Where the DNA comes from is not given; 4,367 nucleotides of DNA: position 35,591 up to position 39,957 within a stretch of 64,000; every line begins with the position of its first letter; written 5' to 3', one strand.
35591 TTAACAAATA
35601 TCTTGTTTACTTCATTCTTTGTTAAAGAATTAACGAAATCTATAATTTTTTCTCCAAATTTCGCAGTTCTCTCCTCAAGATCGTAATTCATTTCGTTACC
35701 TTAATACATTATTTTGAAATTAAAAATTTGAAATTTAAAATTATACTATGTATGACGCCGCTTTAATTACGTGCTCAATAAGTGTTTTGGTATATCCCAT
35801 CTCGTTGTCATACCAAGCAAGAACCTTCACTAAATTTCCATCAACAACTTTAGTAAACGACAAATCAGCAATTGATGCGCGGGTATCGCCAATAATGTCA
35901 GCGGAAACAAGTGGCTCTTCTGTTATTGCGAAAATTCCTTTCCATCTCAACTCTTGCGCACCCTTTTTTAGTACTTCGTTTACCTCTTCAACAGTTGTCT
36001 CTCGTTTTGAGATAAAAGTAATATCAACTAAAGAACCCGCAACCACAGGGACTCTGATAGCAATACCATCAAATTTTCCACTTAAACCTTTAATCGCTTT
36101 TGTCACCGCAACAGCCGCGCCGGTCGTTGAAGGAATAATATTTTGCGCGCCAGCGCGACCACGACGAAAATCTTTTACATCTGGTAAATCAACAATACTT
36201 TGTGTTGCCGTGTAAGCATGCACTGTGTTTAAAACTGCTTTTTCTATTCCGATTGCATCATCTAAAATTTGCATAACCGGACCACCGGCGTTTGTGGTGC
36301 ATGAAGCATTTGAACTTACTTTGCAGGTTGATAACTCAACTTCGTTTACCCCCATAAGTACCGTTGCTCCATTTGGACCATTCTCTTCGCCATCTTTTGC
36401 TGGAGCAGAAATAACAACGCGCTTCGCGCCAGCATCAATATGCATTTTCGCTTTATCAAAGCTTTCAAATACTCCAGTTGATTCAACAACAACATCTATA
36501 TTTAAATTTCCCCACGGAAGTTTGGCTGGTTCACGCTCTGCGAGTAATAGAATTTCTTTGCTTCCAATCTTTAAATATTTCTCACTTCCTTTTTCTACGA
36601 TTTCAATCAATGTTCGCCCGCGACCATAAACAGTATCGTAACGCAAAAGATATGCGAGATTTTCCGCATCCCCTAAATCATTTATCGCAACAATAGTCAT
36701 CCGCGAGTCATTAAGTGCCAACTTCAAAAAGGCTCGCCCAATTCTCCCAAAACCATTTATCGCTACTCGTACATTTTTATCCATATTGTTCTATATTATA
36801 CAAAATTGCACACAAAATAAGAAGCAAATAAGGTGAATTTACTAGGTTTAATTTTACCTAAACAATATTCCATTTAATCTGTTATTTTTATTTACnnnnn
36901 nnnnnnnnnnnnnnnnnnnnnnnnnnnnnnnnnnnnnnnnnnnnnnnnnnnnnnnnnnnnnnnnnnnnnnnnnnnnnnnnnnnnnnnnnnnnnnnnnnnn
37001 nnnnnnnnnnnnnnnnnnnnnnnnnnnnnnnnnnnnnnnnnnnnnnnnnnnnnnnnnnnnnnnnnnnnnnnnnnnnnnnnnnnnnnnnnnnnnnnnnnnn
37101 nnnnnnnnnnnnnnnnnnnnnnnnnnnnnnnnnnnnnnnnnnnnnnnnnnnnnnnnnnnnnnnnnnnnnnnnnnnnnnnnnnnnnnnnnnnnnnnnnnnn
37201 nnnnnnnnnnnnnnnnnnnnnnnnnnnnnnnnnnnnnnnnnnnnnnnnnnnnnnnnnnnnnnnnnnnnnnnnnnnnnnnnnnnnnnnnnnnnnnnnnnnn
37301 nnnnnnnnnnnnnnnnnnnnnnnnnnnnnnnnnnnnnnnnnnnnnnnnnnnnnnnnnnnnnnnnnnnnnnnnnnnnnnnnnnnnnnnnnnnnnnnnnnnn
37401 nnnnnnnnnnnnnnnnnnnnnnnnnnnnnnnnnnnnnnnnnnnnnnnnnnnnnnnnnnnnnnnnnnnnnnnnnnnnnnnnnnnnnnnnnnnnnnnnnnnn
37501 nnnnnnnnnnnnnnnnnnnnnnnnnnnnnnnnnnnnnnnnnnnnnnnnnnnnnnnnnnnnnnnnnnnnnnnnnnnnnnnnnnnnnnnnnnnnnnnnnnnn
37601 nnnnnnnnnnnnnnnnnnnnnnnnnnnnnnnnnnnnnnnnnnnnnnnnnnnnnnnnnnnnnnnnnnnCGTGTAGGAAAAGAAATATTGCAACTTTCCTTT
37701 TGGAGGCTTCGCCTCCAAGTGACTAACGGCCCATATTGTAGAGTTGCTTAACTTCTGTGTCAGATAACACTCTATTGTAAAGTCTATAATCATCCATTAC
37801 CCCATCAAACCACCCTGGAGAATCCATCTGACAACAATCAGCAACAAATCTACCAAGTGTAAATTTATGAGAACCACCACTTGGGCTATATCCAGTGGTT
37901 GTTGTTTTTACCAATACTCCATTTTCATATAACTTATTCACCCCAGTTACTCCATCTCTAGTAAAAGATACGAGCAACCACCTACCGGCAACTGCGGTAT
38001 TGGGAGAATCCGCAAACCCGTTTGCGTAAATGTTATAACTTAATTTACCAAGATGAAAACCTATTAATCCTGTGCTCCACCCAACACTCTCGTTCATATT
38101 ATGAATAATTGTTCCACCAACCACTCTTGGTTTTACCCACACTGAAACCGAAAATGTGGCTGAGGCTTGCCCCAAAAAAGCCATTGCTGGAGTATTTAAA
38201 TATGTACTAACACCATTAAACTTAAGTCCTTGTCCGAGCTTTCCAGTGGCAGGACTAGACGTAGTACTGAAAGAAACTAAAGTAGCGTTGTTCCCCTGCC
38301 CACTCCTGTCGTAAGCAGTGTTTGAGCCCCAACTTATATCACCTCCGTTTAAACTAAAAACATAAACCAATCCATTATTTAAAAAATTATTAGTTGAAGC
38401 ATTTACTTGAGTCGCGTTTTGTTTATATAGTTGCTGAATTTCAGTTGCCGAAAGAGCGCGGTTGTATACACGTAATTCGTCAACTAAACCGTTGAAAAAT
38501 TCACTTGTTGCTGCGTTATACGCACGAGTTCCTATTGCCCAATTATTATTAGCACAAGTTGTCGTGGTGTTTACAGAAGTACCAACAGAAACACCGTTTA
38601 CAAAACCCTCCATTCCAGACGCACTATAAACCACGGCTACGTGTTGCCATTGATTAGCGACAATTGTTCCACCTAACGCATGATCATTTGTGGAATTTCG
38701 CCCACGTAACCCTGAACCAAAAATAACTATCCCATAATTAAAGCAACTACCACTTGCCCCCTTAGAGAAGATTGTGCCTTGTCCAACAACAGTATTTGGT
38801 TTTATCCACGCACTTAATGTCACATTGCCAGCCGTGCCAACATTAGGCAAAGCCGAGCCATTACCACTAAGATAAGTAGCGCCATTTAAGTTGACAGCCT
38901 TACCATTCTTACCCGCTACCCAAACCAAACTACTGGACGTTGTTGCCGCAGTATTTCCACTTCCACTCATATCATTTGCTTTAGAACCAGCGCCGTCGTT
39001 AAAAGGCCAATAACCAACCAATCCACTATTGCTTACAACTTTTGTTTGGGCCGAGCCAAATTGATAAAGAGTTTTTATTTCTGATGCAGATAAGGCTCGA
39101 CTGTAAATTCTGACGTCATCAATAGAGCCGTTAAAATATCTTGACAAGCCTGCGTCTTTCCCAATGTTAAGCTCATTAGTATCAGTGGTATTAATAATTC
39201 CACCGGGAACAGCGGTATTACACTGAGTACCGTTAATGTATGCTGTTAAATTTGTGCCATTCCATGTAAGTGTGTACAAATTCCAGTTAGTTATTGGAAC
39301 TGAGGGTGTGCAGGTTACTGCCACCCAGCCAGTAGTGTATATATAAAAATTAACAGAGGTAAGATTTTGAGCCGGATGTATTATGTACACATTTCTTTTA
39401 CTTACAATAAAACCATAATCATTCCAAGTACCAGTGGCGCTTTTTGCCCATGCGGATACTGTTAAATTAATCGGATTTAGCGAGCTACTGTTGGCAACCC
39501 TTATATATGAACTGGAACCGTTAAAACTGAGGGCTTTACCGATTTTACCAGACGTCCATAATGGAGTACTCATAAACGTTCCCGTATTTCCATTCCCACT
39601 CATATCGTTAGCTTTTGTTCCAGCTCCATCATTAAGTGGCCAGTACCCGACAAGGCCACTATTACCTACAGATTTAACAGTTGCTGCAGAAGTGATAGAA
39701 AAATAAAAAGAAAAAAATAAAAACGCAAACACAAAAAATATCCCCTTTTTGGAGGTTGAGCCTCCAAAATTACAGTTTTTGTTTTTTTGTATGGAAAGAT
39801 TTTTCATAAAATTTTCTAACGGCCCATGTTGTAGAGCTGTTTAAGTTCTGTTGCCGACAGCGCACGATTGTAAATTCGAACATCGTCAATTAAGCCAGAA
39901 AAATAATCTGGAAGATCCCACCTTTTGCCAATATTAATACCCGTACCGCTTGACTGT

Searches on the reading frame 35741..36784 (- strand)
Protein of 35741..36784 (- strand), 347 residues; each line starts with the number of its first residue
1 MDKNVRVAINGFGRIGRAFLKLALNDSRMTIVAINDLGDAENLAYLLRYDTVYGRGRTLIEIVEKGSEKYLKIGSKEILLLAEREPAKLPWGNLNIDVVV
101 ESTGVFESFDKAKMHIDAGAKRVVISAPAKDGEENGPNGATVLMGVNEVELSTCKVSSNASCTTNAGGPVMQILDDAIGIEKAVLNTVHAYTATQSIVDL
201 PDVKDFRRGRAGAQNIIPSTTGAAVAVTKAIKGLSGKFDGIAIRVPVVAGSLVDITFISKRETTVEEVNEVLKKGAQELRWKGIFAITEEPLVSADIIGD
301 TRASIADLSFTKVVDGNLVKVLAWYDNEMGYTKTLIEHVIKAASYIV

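Call 61: search_protein_families(library=pfam, proteins=[window:35741-36784:-], max_evalue=0.001)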
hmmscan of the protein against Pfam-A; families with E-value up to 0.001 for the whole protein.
window:35741-36784:- (347 aa): 2 families
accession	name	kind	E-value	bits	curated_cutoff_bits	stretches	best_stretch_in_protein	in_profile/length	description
PF02800.25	Gp_dh_C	-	8.3e-53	178.6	24.4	1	169-325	3-158/158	Glyceraldehyde 3-phosphate dehydrogenase, C-terminal domain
PF00044.30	Gp_dh_N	-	2.9e-32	111.4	31.7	1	5-108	1-100/101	Glyceraldehyde 3-phosphate dehydrogenase, NAD binding domain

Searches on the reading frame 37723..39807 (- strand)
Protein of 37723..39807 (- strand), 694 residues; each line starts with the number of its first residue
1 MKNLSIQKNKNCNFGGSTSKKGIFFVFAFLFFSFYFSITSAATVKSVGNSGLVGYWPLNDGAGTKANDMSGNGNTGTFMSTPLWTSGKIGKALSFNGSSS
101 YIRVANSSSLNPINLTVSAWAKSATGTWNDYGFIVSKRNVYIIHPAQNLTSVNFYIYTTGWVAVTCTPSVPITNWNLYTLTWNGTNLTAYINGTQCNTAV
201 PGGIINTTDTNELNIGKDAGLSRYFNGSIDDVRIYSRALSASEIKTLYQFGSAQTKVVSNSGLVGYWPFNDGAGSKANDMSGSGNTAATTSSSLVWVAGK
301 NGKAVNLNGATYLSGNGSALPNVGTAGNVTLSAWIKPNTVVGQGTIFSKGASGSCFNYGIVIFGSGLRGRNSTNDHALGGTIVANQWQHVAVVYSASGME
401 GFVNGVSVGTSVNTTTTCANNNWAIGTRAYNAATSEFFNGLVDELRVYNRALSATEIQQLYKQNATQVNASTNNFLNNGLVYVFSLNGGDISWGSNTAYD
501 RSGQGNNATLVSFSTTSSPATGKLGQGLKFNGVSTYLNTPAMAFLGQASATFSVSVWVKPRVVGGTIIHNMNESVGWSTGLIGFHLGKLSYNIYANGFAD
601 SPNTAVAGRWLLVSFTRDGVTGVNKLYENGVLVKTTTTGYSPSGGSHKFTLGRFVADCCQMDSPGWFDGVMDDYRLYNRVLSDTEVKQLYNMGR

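Call 28: search_protein_families(library=pfam, proteins=[window:37723-39807:-], max_evalue=0.001)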
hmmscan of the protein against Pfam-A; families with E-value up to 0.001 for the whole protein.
window:37723-39807:- (694 aa): 2 families
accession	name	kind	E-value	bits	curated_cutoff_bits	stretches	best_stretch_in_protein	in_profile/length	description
PF13385.13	Laminin_G_3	-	4e-73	245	27.6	3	96-245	1-151/151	Concanavalin A-like lectin/glucanases superfamily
PF02973.23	Sialidase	-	0.00011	22.2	26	0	423-460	147-184/189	Sialidase, N-terminal domain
